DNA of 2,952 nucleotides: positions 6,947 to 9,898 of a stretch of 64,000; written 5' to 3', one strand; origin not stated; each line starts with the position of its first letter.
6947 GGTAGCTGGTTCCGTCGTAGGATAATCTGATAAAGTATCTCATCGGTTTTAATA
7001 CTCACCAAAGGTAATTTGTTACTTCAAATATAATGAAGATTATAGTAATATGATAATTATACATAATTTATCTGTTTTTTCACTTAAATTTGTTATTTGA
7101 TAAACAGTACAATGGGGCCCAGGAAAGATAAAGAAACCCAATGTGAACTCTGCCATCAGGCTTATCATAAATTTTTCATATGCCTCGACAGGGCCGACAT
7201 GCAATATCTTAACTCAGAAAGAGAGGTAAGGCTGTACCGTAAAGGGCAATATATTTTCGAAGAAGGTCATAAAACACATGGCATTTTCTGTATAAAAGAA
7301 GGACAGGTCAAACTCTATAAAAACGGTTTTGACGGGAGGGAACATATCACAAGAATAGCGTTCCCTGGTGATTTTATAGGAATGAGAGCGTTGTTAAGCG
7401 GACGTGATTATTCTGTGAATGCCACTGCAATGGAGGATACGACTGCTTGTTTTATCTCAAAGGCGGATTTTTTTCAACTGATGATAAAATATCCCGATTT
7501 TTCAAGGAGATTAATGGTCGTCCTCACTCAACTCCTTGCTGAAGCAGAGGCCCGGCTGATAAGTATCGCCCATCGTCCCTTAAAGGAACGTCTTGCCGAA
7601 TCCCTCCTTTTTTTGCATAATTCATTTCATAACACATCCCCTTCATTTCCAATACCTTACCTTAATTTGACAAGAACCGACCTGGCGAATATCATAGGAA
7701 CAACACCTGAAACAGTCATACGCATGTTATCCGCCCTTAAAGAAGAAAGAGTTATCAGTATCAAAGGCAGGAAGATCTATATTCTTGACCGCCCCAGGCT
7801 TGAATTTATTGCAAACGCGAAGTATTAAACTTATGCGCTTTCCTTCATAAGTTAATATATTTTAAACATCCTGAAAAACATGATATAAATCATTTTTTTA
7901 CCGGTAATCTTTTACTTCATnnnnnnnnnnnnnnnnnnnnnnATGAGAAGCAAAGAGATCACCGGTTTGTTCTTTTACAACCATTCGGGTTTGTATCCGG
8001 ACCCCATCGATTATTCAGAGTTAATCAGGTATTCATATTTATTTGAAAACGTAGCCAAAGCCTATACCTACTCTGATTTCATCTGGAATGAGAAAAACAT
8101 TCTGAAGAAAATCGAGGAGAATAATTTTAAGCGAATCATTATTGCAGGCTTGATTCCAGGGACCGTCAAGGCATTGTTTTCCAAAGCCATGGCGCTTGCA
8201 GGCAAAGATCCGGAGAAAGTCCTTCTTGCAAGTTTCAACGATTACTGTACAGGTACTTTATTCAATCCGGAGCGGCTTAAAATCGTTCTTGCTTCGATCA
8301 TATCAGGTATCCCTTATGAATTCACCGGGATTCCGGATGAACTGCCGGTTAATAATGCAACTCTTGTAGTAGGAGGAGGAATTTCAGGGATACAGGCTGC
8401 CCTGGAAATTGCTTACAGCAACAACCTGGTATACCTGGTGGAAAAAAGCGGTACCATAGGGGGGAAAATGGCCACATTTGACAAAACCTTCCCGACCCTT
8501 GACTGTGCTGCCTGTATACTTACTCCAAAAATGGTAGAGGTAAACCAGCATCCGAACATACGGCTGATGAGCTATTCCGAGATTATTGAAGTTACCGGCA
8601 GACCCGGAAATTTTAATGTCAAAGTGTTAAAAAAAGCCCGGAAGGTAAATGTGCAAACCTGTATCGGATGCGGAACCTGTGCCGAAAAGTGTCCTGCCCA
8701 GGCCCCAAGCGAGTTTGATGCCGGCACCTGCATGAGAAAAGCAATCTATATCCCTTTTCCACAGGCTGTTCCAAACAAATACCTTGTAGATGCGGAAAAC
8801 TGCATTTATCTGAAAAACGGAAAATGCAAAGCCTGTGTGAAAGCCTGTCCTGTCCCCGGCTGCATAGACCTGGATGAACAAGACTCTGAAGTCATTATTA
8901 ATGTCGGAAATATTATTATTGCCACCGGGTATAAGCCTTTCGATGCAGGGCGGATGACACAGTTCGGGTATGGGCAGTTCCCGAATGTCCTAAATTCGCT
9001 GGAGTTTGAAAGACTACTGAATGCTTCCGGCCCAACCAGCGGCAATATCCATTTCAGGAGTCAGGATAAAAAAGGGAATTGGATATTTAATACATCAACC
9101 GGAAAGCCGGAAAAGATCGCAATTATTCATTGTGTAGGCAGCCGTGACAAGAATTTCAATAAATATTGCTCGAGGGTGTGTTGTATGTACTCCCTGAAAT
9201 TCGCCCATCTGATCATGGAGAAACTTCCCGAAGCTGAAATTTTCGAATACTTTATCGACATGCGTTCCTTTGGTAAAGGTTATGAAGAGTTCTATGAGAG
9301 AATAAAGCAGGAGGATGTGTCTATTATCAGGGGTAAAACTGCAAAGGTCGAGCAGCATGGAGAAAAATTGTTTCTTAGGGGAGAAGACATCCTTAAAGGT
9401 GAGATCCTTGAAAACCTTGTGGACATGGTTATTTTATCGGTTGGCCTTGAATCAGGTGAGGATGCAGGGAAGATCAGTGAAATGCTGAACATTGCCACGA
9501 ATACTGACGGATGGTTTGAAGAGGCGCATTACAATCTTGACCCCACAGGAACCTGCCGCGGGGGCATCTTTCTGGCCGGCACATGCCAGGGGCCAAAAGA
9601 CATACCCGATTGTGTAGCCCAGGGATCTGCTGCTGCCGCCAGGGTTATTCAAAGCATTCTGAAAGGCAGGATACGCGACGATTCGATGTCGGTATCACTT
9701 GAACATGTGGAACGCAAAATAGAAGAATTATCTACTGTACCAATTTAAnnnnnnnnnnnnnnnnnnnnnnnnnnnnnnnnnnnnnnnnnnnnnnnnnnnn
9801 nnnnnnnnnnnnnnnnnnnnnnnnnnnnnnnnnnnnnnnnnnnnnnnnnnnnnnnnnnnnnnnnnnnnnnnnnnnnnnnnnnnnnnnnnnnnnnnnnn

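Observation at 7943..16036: Qmo-like / HdrA module fused operonically to an Mvh-type [NiFe] hydrogenase, with a membrane anchor and no HdrB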

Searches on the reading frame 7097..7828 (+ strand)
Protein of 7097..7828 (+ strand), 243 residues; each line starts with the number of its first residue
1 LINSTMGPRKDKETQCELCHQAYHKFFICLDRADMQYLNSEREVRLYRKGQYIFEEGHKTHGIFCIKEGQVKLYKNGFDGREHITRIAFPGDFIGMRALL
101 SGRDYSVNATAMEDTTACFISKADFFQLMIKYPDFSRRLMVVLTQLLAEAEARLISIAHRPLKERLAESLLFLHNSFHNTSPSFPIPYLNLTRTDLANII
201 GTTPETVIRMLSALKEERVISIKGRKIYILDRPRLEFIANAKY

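Call 3: search_protein_families(library=pfam, proteins=[window:7097-7828:+], max_evalue=0.01)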
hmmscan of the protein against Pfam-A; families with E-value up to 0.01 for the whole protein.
window:7097-7828:+ (243 aa): 3 families
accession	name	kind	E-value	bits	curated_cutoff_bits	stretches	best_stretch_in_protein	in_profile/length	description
PF00027.35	cNMP_binding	-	2.7e-23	82.2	27.5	1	45-131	2-88/89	Cyclic nucleotide-binding domain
PF13545.12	HTH_Crp_2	-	7.9e-18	64.6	27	1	164-236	1-68/70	Crp-like helix-turn-helix domain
PF00325.26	Crp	-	1.7e-06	28.1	21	1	189-220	1-32/32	Bacterial regulatory proteins, crp family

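Call 4: search_protein_families(library=ncbifam, proteins=[window:7097-7828:+], max_evalue=0.01)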
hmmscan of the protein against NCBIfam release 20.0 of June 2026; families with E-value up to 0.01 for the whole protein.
window:7097-7828:+ (243 aa): 12 families
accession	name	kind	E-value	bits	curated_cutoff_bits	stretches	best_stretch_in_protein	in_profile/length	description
NF008365.0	PRK11161.1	subfamily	3.7e-24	85.4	228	1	29-240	33-244/250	fumarate/nitrate reduction transcriptional regulator Fnr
NF045989.1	TransRegFnrLRhodb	equivalog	1.4e-23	83.4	300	1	12-235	6-231/245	transcriptional regulator FnrL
NF050806.1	TransRegFixKCaul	equivalog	3.2e-21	75.6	300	1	42-238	23-213/215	transcriptional regulator FixK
NF008732.0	PRK11753.1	equivalog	1.1e-16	60.9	266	1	35-231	16-212/214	cAMP-activated global transcriptional regulator CRP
NF052518.1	TransRegLdrP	equivalog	2.3e-13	50.6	300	1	47-239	5-188/195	transcriptional regulator LdrP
NF006901.0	PRK09392.1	equivalog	1.5e-11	44.1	211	1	45-239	33-221/236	transcriptional activator FtrB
TIGR03697.1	NtcA_cyano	equivalog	2.7e-11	43.6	244.95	1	50-232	1-185/193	global nitrogen regulator NtcA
NF010499.0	PRK13918.1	equivalog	1.1e-10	41.3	274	1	44-240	14-202/205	CRP/FNR family transcriptional regulator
NF007707.0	PRK10402.1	subfamily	6.1e-09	35.8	180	1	12-174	8-163/226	transcriptional regulator YeiL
NF053664.1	TransRegPtrACyano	equivalog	3e-08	33.2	300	1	62-230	29-190/196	Crp/Fnr family transcriptional regulator PtrA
NF041163.2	encap_f2b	equivalog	1.4e-07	31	400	1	31-142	84-196/450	family 2B encapsulin nanocompartment shell protein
NF058543.1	ActPatMycb56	equivalog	2.2e-07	30.1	460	1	32-148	9-123/317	acetyltransferase Pat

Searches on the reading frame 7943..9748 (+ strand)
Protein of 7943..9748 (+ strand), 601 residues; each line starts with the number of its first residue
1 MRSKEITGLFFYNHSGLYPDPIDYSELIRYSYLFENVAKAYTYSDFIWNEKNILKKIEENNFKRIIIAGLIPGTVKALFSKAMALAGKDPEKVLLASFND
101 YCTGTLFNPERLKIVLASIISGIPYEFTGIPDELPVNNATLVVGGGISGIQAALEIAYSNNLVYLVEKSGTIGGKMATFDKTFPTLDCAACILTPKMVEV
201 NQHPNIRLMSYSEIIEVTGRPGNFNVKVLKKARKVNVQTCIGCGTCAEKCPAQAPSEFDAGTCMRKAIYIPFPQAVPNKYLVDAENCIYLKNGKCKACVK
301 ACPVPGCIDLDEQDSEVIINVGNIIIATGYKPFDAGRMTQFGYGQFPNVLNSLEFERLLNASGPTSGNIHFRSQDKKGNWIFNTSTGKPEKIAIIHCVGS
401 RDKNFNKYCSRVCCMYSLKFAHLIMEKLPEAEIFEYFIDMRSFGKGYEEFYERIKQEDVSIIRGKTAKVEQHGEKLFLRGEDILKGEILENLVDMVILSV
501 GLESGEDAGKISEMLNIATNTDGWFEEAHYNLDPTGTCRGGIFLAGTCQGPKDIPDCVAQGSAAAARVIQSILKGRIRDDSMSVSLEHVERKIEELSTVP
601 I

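Call 3: search_protein_families(library=pfam, proteins=[window:7943-9748:+], max_evalue=0.01)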
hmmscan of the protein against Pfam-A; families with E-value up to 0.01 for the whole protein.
window:7943-9748:+ (601 aa): 13 families
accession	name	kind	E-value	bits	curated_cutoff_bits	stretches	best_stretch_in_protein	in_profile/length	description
PF07992.20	Pyr_redox_2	-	2.2e-08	34.3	26.1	1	141-334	4-113/291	Pyridine nucleotide-disulphide oxidoreductase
PF12831.13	FAD_oxidored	-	1.7e-06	28.1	27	1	141-177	3-39/416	FAD dependent oxidoreductase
PF00037.32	Fer4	-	2.9e-05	24.1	21.1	1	235-255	3-23/24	4Fe-4S binding domain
PF13450.12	NAD_binding_8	-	5.7e-05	23.8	21.9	1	142-195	1-54/68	NAD(P)-binding Rossmann-like domain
PF12838.12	Fer4_7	-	0.00014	22.7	27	1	239-304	1-50/52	4Fe-4S dicluster domain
PF13187.11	Fer4_9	-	0.00032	21.1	27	1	240-306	2-50/52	4Fe-4S dicluster domain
PF12837.12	Fer4_6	-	0.00052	20.3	25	1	235-255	4-24/24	4Fe-4S binding domain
PF12797.12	Fer4_2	-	0.0013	19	24.5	1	234-252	4-22/22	4Fe-4S binding domain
PF03486.20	HI0933_like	-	0.0013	18.6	50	1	140-177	3-40/244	HI0933-like protein Rossmann domain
PF01134.28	GIDA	-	0.003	17.1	22.1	0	141-172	3-35/391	Glucose inhibited division protein A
PF13738.12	Pyr_redox_3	-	0.0045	16.7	30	0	137-228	164-249/305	Pyridine nucleotide-disulphide oxidoreductase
PF00890.30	FAD_binding_2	-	0.0051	16.5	20.4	1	141-176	3-38/414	FAD binding domain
PF13237.11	Fer4_10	-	0.0059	16.9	25.5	1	228-251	30-53/53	4Fe-4S dicluster domain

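Call 4: search_protein_families(library=ncbifam, proteins=[window:7943-9748:+], max_evalue=0.01)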
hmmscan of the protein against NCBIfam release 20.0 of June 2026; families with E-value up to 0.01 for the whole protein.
window:7943-9748:+ (601 aa): 39 families (the best 25 are shown)
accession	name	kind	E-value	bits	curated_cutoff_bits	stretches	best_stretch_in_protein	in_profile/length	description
NF040770.1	hetero_SS_HdrA2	exception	1.6e-165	552.3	1100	1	24-587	19-575/777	CoB-CoM heterodisulfide reductase HdrA2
NF041778.1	hetero_SS_HdrA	equivalog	2.8e-125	419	1400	1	3-578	4-576/771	ferredoxin:CoB-CoM heterodisulfide reductase subunit HdrA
NF041891.1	hdrA_Methbact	equivalog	1.4e-111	374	1300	1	47-575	41-559/762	ferredoxin:CoB-CoM heterodisulfide reductase subunit HdrA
NF008845.0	PRK11883.1-5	equivalog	5.6e-06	24.9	560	0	540-572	433-465/468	protoporphyrinogen oxidase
NF004898.0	PRK06259.1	equivalog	6.8e-06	25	385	1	234-304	130-200/488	fumarate reductase (CoM/CoB) subunit TfrB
NF045637.1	carotdesatCrtDProt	equivalog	1e-05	24.3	580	1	141-197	2-58/485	1-hydroxycarotenoid 3,4-desaturase CrtD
NF005560.0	PRK07233.1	equivalog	2.5e-05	23.3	252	1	141-181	4-44/435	hypothetical protein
TIGR04105.1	FeFe_hydrog_B1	subfamily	2.5e-05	23.1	450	1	226-309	130-206/462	monomeric [FeFe] hydrogenase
TIGR03467.1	HpnE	equivalog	0.00015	21.2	283.05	1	141-181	2-42/430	hydroxysqualene dehydroxylase HpnE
NF008841.0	PRK11883.1-1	equivalog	0.00015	20.8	517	1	140-184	6-53/453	protoporphyrinogen oxidase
NF058577.1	FdxA_fam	equivalog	0.00017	21.7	65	1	232-254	30-52/52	4Fe-4S ferredoxin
NF009410.0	PRK12771.1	subfamily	0.0002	20.1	516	0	140-176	141-177/566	NAD(P)-binding protein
NF042909.1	FMH_DH_FwdF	exception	0.00034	19.8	375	1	234-304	134-192/336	tungsten-dependent formylmethanofuran dehydrogenase subunit FwdF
TIGR01945.1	rnfC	subfamily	0.00041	19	245.95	1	177-255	334-419/435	RnfABCDGE type electron transport complex subunit C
NF006183.0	PRK08318.1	equivalog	0.00051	18.9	335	1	230-316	334-403/422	NAD-dependent dihydropyrimidine dehydrogenase subunit PreA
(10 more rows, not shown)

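Call 21: search_solved_structures(query=window:7943-9748:+, max_evalue=1e-10, show_alignments=1)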
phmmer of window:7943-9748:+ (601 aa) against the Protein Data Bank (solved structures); distinct sequences matched with E-value up to 1e-10: 6.
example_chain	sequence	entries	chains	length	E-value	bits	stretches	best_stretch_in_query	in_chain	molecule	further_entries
5odc_A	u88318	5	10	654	1.9e-139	469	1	21-583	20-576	Heterodisulfide reductase, subunit A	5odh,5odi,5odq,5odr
8rvv_A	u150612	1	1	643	5.1e-129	434.6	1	29-580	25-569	H(2):CoB-CoM heterodisulfide,ferredoxin reductase subunit A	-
8rvu_a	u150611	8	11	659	5.8e-129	434.4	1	28-579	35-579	H(2):CoB-CoM heterodisulfide,ferredoxin reductase subunit A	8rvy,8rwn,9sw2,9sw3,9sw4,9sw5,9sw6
7bkb_A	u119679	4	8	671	5.4e-123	414.7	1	26-571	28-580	CoB--CoM heterodisulfide reductase iron-sulfur subunit A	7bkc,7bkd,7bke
9sfi_A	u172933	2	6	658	1.5e-121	409.9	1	32-578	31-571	CoB--CoM heterodisulfide reductase iron-sulfur subunit A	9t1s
6tjr_A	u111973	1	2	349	2.5e-38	135.1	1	319-568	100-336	Fumarate reductase/succinate dehydrogenase flavoprotein domain protein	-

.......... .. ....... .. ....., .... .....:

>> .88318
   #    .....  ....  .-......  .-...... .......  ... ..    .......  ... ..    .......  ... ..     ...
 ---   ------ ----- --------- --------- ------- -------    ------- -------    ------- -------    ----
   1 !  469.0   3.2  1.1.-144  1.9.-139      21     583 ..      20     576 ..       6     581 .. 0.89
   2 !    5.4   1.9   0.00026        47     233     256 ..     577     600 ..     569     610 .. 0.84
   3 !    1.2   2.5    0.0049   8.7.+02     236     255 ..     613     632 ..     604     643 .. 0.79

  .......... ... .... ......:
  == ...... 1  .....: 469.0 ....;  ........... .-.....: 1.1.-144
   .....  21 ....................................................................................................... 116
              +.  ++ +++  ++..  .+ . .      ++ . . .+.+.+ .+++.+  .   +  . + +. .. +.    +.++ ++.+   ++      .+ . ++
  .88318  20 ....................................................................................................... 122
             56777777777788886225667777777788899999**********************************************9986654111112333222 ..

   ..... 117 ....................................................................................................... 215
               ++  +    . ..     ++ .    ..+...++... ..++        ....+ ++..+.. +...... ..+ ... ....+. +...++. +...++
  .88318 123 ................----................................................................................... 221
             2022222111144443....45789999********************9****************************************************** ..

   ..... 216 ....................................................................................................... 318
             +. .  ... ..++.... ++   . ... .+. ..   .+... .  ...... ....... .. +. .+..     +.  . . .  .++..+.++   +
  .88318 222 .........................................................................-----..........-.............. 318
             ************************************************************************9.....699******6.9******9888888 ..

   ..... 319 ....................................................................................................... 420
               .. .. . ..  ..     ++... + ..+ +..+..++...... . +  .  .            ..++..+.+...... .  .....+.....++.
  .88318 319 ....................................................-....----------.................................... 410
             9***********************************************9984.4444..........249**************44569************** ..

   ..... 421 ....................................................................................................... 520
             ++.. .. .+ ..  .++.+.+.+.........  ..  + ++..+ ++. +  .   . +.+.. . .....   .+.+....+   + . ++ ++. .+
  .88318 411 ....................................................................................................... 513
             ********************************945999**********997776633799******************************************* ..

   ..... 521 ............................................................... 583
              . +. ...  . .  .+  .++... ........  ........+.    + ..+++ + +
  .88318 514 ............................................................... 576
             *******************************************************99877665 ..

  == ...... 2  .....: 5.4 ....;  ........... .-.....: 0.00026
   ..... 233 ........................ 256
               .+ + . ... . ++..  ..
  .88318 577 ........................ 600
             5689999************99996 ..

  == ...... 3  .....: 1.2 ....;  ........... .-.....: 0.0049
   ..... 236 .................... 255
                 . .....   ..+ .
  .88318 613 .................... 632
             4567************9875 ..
